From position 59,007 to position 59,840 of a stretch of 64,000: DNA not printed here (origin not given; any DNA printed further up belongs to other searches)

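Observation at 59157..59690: Unrecognised tail-anchored protein built from HD(I/V)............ repeats, paired head-to-head with lon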

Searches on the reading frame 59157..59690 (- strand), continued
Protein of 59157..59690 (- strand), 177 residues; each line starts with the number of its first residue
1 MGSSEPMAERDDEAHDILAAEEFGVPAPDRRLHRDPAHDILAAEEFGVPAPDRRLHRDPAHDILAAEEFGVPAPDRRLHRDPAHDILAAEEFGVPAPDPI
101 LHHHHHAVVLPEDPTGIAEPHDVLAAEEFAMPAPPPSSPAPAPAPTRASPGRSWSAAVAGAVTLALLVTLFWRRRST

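Call 78: predict_structure(alignment_id=A2)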
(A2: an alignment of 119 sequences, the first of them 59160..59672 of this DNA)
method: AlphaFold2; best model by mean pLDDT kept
length: 171 residues; sequences in the alignment: 119
mean_pLDDT: 66.9   pTM: 0.22
mean pLDDT of the five models: 66.9, 66.6, 65.3, 64.7, 63.5
residues with pLDDT >= 90: 10; 70-90: 51; 50-70: 109; < 50: 1
segments of 3 or more residues with pLDDT < 50: none
pLDDT, mean of each block of 10 residues (from residue 1): 54 59 58 57 75 64 72 67 63 71 77 62 66 59 59 85 90 74
secondary structure, 60 per line:
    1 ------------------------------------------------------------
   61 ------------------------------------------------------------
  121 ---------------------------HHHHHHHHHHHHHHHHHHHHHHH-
elements in order: H148-170

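Call 81: find_homologous_proteins(query=P0168, max_evalue=0.001)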
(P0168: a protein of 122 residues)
Query P0168 (122 aa): 4002 proteins with E <= 0.001 among 5347 candidates; the best 120 are listed.
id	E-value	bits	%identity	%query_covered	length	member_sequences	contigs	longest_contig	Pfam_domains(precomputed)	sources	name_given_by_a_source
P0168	1.4e-70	253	100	100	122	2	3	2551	-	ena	-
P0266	2.2e-58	214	87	100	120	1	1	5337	-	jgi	jgi:hypothetical protein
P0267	7.2e-50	186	73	98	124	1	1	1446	-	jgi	-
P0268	3.0e-41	158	78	70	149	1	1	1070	-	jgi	jgi:hypothetical protein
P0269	3.9e-40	155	72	92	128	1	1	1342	-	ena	-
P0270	6.0e-39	151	71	87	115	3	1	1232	-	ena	-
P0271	9.9e-39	150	71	84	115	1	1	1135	-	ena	-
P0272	2.6e-38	149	71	77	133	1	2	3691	-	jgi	jgi:hypothetical protein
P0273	4.5e-38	148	62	99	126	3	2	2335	-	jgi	jgi:hypothetical protein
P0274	5.2e-38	148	65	100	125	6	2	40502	-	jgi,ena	-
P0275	1.9e-37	146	68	80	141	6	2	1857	-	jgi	jgi:hypothetical protein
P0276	1.8e-36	143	71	48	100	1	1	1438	-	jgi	jgi:hypothetical protein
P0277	6.0e-36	141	69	52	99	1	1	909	-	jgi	jgi:hypothetical protein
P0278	8.9e-36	141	66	93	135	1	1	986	-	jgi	jgi:hypothetical protein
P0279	2.0e-35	139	75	66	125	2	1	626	-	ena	-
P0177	1.9e-33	133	69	74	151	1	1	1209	-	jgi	jgi:hypothetical protein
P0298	1.9e-28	117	59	70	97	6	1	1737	-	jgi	jgi:MYXO-CTERM domain-containing protein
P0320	4.0e-25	106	66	53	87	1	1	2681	-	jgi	jgi:MYXO-CTERM domain-containing protein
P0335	5.3e-24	103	59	71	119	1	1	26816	-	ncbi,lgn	-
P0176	2.4e-23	101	65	74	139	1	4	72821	-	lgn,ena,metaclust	metaclust:\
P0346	3.1e-23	100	65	55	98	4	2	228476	-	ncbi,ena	-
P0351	6.2e-23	99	49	97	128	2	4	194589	-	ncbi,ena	-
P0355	1.1e-22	98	69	48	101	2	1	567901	-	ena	-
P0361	2.9e-22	97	71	55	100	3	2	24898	-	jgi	jgi:MYXO-CTERM domain-containing protein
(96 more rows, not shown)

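Call 83: find_encoding_contigs(protein=P0355, flank=8000, max_places=2)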
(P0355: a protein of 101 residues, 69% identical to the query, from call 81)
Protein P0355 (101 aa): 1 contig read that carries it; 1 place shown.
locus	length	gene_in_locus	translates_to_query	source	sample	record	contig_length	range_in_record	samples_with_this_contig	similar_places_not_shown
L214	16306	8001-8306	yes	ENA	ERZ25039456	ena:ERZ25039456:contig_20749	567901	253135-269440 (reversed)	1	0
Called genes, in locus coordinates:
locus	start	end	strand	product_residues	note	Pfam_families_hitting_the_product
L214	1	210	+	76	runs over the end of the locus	-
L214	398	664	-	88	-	-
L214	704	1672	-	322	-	PF00106:adh_short, PF08659:KR, PF13561:adh_short_C2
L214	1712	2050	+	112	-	PF00581:Rhodanese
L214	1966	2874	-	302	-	PF00294:PfkB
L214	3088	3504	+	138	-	PF00472:RF-1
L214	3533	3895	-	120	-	-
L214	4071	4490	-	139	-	PF01638:HxlR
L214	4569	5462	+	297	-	PF13365:Trypsin_2, PF13180:PDZ_2, PF17820:PDZ_6 (weak)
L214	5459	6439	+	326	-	PF00089:Trypsin, PF13365:Trypsin_2, PF00595:PDZ (weak), PF13180:PDZ_2, PF17820:PDZ_6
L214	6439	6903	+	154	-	PF01152:Bac_globin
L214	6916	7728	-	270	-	-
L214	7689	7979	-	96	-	PF06844:DUF1244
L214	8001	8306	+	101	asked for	-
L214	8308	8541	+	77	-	PF06902:Fer4_19, PF13459:Fer4_15, PF13370:Fer4_13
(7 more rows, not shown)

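Call 84: find_encoding_contigs(protein=P0346, flank=8000, max_places=2)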
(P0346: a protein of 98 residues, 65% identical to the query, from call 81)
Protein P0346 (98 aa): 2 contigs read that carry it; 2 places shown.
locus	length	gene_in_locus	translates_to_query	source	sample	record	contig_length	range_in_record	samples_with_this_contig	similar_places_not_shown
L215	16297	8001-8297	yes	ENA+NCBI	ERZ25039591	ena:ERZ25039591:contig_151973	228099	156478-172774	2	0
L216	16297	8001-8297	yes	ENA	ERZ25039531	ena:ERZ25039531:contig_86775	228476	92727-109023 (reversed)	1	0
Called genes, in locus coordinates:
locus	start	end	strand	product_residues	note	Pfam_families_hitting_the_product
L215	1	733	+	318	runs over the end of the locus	PF02233:PNTB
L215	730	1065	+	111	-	PF02233:PNTB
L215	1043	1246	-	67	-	-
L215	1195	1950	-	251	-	PF00106:adh_short, PF08659:KR, PF13460:NAD_binding_10 (weak), PF13561:adh_short_C2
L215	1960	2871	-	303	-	-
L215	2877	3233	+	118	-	PF00581:Rhodanese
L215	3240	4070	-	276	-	PF00294:PfkB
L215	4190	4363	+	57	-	-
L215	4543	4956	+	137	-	PF00472:RF-1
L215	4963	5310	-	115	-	-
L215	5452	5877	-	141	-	PF01638:HxlR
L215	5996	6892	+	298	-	PF13365:Trypsin_2, PF13180:PDZ_2, PF17820:PDZ_6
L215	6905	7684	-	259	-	-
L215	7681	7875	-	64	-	PF06844:DUF1244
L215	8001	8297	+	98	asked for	-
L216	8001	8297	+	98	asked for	-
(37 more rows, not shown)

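Call 85: find_encoding_contigs(protein=P0351, flank=8000, max_places=2)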
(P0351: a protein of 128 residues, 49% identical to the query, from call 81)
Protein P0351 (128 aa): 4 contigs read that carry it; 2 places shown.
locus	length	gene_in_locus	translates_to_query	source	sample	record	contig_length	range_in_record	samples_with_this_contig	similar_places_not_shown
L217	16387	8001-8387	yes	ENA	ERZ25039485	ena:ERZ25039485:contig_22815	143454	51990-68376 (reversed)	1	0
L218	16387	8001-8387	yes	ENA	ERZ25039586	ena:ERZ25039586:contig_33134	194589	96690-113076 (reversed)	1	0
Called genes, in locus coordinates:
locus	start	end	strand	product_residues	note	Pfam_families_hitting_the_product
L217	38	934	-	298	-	PF00106:adh_short, PF08659:KR, PF13561:adh_short_C2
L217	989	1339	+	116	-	PF00581:Rhodanese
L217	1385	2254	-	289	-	-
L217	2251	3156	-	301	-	PF00294:PfkB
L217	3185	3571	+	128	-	PF00472:RF-1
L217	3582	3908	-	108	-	-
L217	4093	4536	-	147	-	PF01638:HxlR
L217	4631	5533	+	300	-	PF13365:Trypsin_2, PF13180:PDZ_2, PF17820:PDZ_6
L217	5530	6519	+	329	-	PF00089:Trypsin, PF13365:Trypsin_2, PF00595:PDZ (faint), PF13180:PDZ_2, PF17820:PDZ_6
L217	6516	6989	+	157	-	PF01152:Bac_globin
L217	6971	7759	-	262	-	-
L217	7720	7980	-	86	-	PF06844:DUF1244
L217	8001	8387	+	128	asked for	-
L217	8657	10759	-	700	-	PF00171:Aldedh, PF06902:Fer4_19 (weak), PF13459:Fer4_15, PF13370:Fer4_13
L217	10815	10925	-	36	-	PF17991:Thioredoxin_10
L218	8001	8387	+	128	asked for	-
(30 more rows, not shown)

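Call 86: find_encoding_contigs(protein=P0335, flank=8000, max_places=2)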
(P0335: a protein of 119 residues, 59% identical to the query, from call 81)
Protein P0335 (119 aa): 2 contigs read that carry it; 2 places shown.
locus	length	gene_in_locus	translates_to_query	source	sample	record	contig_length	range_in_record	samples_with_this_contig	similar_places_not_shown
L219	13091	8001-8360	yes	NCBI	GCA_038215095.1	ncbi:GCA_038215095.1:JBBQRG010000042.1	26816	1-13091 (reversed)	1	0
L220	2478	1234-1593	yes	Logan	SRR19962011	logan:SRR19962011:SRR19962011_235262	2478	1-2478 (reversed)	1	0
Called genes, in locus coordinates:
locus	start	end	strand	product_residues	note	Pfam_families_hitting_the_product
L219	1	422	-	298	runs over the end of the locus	PF00106:adh_short, PF08659:KR, PF13561:adh_short_C2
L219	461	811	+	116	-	PF00581:Rhodanese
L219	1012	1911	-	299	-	PF00294:PfkB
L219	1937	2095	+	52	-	-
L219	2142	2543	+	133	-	PF00472:RF-1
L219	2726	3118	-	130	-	-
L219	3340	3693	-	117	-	PF01638:HxlR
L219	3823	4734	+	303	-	PF13365:Trypsin_2, PF13180:PDZ_2 (weak)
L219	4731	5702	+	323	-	PF00089:Trypsin, PF13365:Trypsin_2, PF00595:PDZ (faint), PF13180:PDZ_2, PF17820:PDZ_6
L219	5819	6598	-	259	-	-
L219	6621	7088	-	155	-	PF13404:HTH_AsnC-type, PF13412:HTH_24, PF01037:AsnC_trans_reg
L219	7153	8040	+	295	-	PF00892:EamA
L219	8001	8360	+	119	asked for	-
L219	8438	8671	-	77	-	PF06902:Fer4_19, PF13459:Fer4_15, PF13370:Fer4_13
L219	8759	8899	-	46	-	-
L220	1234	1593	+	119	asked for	-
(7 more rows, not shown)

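Call 91: search_protein_families(library=ncbifam, proteins=[P0298, P0361, P0320, P0245, window:59160-59672:-], max_evalue=10)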
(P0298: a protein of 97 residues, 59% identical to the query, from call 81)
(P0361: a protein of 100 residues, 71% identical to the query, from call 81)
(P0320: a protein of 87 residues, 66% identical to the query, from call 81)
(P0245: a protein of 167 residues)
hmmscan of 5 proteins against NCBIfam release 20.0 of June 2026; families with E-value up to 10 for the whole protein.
P0298 (97 aa): 8 families
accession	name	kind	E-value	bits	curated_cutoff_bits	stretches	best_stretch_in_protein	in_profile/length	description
NF033191.4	JDVT-CTERM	domain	0.011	15.7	27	1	81-96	18-33/35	JDVT-CTERM domain-containing protein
TIGR03901.2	MYXO-CTERM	domain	0.069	13.5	20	1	75-96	14-32/34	MYXO-CTERM sorting domain-containing protein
NF058571.1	GVDTG_CTERM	domain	0.099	13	29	1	81-96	29-44/44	GVDTG sorting domain-containing protein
TIGR02595.1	PEP_CTERM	domain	0.11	13.4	16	1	75-96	4-22/24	PEP-CTERM sorting domain-containing protein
NF046122.1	morpho_MmpA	equivalog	0.58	10.3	32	1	65-91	8-34/47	morphogenic membrane protein MmpA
TIGR03024.1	arch_PEF_CTERM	domain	0.89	9.9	23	1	79-96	7-24/25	PEF-CTERM sorting domain-containing protein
NF040681.2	GPS-CTERM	domain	2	8.7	28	1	81-96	13-27/28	GPS-CTERM domain-containing protein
TIGR04564.1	Synergist_CTERM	domain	2.6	8.2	22.5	1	80-97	11-27/27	Synerg-CTERM sorting domain-containing protein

P0361 (100 aa): 8 families
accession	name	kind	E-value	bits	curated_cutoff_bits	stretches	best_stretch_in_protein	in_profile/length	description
TIGR03901.2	MYXO-CTERM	domain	0.0037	17.6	20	1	77-97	15-34/34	MYXO-CTERM sorting domain-containing protein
NF051874.1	PVV_CTERM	equivalog_domain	0.039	13.7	27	1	81-99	17-36/38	PVV-CTERM domain-containing choice-of-anchor G protein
NF033507.3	Loki-CTERM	subfamily_domain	0.23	11.8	19.9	1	71-97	3-27/27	Loki-CTERM sorting domain-containing protein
NF045529.2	Heimdall-CTERM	domain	0.42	11.1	24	1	83-97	12-26/26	Heimdall-CTERM domain-containing surface protein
TIGR01167.1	LPXTG_anchor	domain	0.46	11.2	15.9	1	80-97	17-34/34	LPXTG cell wall anchor domain-containing protein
TIGR03382.1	GC_trans_RRR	domain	1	10.1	15.85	1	80-96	11-27/27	MYXO-CTERM sorting domain-containing protein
TIGR02595.1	PEP_CTERM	domain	1.2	10.1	16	1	78-96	7-24/24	PEP-CTERM sorting domain-containing protein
TIGR03501.1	GlyGly_CTERM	domain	4.7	8.2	15.5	1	79-95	6-22/22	GlyGly-CTERM sorting domain-containing protein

P0320 (87 aa): 2 families
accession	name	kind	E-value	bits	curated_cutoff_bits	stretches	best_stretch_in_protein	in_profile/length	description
TIGR03901.2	MYXO-CTERM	domain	0.0078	16.6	20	1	68-86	15-33/34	MYXO-CTERM sorting domain-containing protein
NF051874.1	PVV_CTERM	equivalog_domain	0.044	13.6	27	1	71-86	17-32/38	PVV-CTERM domain-containing choice-of-anchor G protein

P0245 (167 aa): 2 families
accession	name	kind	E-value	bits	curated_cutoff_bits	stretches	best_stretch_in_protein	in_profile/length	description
TIGR03901.2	MYXO-CTERM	domain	0.0095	16.3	20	1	141-166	11-34/34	MYXO-CTERM sorting domain-containing protein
NF033507.3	Loki-CTERM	subfamily_domain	1.2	9.5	19.9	1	149-167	8-26/27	Loki-CTERM sorting domain-containing protein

window:59160-59672:- (171 aa): 0 families
